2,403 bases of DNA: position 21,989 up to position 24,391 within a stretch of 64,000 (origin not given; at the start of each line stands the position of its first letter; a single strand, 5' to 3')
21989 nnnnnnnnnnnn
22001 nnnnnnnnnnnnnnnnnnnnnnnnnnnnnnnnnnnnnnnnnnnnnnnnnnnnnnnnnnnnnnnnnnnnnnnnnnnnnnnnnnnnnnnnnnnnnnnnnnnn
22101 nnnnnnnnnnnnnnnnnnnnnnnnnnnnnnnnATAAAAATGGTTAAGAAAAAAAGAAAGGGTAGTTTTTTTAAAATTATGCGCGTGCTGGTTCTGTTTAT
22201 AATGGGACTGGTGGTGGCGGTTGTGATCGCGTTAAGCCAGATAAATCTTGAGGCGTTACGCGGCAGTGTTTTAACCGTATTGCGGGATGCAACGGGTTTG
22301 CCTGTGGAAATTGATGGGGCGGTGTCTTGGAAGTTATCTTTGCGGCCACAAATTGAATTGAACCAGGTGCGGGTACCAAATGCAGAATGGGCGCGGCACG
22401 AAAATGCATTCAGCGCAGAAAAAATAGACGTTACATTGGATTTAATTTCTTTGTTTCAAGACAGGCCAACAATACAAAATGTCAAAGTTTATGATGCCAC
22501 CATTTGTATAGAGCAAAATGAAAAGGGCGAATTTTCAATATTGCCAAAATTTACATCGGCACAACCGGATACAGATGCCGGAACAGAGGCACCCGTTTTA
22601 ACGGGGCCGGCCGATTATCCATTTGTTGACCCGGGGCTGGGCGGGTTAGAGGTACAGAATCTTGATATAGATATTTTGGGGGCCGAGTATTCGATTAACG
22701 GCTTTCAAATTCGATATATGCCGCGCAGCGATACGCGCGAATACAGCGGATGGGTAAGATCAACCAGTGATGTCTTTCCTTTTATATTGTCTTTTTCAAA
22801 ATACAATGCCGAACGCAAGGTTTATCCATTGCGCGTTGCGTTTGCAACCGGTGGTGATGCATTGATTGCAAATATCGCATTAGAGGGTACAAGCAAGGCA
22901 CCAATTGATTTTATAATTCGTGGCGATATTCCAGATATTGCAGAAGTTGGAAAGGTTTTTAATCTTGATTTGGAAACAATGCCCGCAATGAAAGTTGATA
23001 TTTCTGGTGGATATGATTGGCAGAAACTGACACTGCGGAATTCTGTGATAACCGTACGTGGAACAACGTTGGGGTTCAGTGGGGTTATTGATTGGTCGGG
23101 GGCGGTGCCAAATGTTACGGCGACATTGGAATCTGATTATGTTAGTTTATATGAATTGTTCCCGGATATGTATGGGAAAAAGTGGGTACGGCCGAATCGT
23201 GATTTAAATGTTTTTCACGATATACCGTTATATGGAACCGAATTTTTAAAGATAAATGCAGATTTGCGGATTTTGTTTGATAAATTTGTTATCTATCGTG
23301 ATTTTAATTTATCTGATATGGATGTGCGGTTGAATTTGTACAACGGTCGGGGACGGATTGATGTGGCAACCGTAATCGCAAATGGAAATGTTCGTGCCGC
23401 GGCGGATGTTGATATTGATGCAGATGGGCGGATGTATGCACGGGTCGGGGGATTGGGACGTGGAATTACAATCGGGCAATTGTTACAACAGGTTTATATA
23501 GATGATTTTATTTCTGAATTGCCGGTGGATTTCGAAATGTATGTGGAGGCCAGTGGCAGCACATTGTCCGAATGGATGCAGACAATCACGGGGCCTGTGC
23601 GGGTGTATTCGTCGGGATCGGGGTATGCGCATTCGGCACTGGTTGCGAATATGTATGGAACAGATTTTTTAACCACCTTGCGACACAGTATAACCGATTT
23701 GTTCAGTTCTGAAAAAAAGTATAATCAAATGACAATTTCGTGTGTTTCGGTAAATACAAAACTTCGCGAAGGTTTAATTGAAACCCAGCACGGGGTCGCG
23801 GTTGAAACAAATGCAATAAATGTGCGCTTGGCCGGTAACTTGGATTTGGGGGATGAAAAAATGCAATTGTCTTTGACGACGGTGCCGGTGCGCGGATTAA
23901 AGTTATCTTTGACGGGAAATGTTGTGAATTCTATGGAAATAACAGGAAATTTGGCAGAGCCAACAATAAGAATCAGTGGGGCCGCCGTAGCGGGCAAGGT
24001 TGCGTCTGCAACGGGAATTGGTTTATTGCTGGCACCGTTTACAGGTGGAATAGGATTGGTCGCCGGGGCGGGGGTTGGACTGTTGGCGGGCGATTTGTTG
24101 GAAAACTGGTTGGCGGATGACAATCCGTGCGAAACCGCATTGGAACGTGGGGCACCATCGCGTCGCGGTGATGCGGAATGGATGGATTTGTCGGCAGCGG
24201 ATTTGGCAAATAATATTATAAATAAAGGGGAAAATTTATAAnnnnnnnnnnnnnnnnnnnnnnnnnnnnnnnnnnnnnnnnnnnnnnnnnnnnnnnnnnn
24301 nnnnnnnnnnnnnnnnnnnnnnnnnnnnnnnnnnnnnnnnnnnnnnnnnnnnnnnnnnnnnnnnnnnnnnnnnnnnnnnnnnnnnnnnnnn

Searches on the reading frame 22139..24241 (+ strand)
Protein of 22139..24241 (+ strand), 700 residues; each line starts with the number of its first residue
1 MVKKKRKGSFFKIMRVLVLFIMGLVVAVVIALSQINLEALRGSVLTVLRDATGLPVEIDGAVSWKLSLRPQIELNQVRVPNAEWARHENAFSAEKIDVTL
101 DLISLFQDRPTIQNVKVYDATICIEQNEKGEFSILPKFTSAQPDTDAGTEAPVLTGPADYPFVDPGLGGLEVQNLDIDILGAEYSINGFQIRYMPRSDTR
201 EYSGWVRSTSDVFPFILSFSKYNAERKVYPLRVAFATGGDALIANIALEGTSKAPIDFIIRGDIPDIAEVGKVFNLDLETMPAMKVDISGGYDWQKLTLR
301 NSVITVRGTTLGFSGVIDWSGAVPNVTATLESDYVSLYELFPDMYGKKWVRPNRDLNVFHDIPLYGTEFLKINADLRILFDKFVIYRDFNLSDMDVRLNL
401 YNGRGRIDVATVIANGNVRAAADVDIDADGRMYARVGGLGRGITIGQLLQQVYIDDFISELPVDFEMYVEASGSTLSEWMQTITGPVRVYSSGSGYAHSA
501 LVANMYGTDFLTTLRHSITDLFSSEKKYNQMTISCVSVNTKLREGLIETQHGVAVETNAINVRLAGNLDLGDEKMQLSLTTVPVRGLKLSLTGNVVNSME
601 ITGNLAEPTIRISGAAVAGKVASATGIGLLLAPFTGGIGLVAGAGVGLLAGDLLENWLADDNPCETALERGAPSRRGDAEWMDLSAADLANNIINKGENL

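Call 83: search_protein_families(library=pfam, max_evalue=0.001, proteins=[window:22139-24241:+])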
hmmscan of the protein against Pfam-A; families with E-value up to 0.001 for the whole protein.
window:22139-24241:+ (700 aa): 3 families
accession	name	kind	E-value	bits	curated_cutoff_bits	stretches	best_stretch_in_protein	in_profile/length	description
PF05170.20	AsmA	-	6e-19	68.7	29.8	2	12-147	3-140/607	AsmA family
PF13116.12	YhdP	-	4.3e-11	41.9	46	1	14-146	5-131/1224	YhdP protein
PF05359.17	DUF748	-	9.4e-05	21.1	50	1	12-147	13-144/1037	Domain of Unknown Function (DUF748)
